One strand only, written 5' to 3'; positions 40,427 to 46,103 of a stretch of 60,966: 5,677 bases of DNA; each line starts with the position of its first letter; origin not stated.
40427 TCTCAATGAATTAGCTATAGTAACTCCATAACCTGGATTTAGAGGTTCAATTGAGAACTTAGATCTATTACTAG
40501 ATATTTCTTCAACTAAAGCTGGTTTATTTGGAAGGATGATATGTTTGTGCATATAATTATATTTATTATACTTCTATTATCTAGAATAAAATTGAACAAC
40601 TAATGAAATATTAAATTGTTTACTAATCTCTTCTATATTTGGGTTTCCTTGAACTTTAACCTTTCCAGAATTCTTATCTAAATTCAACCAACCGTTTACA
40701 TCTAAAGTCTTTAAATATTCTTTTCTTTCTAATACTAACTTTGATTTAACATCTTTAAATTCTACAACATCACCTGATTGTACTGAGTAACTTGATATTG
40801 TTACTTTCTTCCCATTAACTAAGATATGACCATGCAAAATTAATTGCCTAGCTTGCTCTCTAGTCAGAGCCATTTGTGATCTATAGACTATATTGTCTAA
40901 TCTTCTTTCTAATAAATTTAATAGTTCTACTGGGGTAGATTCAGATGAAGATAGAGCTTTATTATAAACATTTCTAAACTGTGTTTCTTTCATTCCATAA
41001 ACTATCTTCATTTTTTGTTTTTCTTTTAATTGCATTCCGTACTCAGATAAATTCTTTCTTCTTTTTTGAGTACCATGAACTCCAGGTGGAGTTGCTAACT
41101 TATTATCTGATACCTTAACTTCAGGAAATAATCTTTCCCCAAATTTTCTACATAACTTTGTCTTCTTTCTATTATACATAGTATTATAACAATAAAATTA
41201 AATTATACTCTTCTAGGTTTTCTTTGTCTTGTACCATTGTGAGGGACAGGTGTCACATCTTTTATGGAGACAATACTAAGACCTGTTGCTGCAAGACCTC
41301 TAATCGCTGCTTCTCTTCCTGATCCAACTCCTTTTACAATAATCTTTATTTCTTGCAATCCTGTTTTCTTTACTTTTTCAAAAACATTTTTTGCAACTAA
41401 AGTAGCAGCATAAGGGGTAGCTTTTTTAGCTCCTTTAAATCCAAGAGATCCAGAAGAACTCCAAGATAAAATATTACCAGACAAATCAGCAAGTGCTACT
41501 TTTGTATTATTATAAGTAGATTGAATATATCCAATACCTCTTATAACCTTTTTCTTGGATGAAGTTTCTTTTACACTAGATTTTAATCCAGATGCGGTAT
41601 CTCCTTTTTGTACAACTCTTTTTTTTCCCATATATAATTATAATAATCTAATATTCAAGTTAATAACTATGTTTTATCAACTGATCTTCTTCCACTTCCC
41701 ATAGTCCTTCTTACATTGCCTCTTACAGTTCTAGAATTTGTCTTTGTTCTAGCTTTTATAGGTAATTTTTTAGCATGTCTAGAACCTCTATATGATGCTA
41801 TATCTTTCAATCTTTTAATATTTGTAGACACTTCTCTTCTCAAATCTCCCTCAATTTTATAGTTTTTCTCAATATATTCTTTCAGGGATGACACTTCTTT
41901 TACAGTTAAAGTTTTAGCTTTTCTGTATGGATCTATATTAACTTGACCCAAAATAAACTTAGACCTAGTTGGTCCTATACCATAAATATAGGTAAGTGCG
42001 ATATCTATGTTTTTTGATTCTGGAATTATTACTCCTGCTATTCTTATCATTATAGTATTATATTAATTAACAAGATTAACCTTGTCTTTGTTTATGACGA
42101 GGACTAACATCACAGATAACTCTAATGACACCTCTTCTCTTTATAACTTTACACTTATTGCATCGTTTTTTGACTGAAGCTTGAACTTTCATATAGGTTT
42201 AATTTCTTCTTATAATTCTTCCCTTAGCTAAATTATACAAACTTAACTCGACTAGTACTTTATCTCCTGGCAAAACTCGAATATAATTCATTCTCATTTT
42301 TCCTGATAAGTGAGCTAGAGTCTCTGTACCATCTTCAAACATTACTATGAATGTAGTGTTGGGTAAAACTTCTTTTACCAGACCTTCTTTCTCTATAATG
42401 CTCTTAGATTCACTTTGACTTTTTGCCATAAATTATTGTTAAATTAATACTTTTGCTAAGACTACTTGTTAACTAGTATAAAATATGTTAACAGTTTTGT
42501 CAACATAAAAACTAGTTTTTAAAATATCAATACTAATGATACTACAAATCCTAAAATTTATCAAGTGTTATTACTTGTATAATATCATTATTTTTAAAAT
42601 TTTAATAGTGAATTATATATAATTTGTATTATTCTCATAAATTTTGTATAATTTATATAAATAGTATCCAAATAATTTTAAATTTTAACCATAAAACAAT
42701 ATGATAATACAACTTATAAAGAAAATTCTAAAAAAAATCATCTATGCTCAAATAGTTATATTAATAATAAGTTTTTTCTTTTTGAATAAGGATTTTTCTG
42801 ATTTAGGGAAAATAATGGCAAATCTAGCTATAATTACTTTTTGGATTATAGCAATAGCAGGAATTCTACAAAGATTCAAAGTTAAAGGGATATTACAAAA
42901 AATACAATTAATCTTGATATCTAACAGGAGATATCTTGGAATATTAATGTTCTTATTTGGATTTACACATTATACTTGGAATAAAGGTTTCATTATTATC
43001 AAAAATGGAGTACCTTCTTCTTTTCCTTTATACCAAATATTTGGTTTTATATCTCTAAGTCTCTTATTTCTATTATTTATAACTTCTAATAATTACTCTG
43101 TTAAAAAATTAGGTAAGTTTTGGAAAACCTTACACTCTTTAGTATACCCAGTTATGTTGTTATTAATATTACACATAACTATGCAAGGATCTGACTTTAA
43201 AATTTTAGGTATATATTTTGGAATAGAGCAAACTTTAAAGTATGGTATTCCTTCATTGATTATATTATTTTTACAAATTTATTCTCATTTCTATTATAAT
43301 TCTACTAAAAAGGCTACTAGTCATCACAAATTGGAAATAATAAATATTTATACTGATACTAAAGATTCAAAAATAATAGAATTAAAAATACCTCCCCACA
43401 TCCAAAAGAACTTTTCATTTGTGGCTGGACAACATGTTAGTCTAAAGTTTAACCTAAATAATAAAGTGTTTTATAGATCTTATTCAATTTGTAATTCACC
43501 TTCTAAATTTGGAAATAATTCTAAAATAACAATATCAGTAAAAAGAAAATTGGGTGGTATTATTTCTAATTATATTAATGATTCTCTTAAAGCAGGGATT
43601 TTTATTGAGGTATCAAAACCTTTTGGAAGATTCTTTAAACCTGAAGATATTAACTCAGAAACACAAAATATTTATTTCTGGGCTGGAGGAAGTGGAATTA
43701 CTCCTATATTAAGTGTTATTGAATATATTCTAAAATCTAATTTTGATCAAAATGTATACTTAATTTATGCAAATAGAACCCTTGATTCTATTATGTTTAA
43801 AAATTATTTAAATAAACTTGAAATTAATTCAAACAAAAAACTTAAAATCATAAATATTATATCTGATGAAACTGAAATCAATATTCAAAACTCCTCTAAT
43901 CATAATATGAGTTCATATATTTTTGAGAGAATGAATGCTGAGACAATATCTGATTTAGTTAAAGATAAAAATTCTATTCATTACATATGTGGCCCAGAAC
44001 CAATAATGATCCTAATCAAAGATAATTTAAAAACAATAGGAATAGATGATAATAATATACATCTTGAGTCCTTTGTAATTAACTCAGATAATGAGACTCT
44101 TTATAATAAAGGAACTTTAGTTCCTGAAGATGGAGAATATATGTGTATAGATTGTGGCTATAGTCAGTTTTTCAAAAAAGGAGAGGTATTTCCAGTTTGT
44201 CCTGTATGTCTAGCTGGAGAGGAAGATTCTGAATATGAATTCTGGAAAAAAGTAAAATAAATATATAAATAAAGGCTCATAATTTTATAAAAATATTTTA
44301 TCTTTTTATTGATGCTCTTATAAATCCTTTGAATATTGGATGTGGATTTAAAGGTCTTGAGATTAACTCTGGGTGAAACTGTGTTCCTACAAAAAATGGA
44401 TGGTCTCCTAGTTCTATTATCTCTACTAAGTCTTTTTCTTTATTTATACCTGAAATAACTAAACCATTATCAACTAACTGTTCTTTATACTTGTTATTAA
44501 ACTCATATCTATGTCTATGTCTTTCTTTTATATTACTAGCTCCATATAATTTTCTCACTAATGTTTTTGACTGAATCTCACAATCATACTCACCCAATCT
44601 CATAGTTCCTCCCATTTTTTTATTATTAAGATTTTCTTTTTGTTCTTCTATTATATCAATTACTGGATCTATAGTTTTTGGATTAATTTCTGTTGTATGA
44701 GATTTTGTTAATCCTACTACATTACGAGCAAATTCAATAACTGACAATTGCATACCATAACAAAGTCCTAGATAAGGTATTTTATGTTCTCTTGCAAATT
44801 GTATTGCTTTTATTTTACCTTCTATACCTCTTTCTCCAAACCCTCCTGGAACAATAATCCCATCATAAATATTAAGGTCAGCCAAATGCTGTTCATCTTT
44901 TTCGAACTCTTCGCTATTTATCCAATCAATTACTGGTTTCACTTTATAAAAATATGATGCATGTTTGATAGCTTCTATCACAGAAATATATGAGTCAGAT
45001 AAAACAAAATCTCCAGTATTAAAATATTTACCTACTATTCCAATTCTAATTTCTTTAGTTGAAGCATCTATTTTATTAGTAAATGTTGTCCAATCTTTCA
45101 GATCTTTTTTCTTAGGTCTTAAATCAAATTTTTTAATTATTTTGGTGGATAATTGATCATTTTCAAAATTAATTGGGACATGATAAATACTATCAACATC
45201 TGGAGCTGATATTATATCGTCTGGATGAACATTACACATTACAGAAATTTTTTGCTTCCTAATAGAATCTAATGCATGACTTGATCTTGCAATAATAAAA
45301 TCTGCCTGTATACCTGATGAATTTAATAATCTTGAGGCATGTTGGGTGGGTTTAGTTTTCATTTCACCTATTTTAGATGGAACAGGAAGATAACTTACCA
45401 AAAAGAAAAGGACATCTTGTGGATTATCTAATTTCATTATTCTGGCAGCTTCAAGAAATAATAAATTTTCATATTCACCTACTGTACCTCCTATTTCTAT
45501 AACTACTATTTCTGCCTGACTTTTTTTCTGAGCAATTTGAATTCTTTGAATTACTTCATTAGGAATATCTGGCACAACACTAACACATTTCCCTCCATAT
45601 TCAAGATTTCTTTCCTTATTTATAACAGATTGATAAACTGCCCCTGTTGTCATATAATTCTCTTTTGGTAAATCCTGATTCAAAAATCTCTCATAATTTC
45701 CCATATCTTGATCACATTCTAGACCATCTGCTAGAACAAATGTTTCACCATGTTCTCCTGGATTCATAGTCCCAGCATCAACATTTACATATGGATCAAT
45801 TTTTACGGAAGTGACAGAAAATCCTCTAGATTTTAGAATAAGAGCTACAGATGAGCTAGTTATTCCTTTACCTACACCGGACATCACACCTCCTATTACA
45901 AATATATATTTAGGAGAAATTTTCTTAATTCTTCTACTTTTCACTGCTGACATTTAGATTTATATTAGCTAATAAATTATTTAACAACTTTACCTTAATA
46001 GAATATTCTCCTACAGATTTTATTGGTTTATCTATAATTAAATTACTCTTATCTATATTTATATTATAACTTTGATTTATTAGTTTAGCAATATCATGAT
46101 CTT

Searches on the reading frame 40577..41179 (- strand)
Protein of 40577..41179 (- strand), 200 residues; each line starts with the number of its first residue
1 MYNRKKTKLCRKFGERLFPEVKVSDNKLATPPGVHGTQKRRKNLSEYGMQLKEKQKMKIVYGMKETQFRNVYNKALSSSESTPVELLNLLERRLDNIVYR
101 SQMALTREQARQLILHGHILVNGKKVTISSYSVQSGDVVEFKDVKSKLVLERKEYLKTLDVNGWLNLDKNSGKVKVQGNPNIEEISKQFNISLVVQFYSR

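Call 87: search_protein_families(library=pfam, proteins=[window:40577-41179:-], max_evalue=0.001)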
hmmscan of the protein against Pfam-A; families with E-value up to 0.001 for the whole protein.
window:40577-41179:- (200 aa): 3 families
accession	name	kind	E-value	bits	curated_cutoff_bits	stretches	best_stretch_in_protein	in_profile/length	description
PF00163.24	Ribosomal_S4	-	1.4e-20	74.3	23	1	2-91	2-95/95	Ribosomal protein S4/S9 N-terminal domain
PF01479.30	S4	-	1.6e-19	69.8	22.8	1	92-139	1-48/48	S4 domain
PF22421.1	SYY_C-terminal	-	0.00039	20.7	27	1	94-139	21-66/83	Tyrosine--tRNA ligase SYY-like C-terminal domain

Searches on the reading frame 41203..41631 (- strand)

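Call 87: search_protein_families(library=pfam, proteins=[window:41203-41631:-], max_evalue=0.001)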
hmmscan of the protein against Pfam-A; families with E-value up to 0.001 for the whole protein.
window:41203-41631:- (142 aa): 1 family
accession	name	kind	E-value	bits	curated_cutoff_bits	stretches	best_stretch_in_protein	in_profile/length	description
PF00411.24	Ribosomal_S11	-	7.7e-38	129.7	25.1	1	32-141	1-110/110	Ribosomal protein S11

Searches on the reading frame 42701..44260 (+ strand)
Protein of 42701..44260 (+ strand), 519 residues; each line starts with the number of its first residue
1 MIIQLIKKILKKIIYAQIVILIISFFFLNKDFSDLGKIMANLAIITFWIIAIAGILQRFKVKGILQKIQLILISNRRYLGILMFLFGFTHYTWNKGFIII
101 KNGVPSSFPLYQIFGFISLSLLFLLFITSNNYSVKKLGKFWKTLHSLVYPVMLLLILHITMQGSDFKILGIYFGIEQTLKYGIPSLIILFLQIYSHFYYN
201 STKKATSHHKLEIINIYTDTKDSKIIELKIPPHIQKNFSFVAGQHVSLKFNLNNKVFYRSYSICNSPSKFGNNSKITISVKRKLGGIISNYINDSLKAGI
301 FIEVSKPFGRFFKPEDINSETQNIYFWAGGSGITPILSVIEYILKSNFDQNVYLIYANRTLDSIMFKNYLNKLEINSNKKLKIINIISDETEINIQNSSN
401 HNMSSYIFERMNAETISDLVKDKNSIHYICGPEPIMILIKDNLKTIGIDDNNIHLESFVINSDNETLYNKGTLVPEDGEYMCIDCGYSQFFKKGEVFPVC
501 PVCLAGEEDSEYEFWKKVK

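Call 87: search_protein_families(library=pfam, proteins=[window:42701-44260:+], max_evalue=0.001)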
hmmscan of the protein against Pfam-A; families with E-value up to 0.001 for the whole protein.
window:42701-44260:+ (519 aa): 5 families
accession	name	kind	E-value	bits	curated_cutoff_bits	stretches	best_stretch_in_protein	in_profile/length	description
PF00175.26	NAD_binding_1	-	1.2e-14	55.3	22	1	328-436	3-104/109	Oxidoreductase NAD-binding domain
PF00970.30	FAD_binding_6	-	1.9e-12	47.8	21.1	1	220-311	11-97/99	Oxidoreductase FAD-binding domain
PF08030.17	NAD_binding_6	-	6.1e-08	33.3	22.2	1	322-405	2-92/156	Ferric reductase NAD binding domain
PF01794.25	Ferric_reduct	-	2.5e-07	31.2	28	1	72-156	33-121/121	Ferric reductase like transmembrane component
PF05290.17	Baculo_IE-1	-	0.00071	20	33.1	0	478-510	103-134/141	Baculovirus immediate-early protein (IE-0)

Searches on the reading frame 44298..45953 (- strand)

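Call 87: search_protein_families(library=pfam, proteins=[window:44298-45953:-], max_evalue=0.001)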
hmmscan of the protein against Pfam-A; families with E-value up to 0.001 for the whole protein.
window:44298-45953:- (551 aa): 3 families
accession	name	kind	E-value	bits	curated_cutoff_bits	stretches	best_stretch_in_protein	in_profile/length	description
PF06418.20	CTP_synth_N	-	3.9e-101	338.3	26.1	1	15-278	1-265/265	CTP synthase N-terminus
PF00117.34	GATase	-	2.1e-40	138.9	22.8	1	318-546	2-189/190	Glutamine amidotransferase class-I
PF07722.19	Peptidase_C26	-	5e-07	30.1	20.5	1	383-529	97-219/219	Peptidase C26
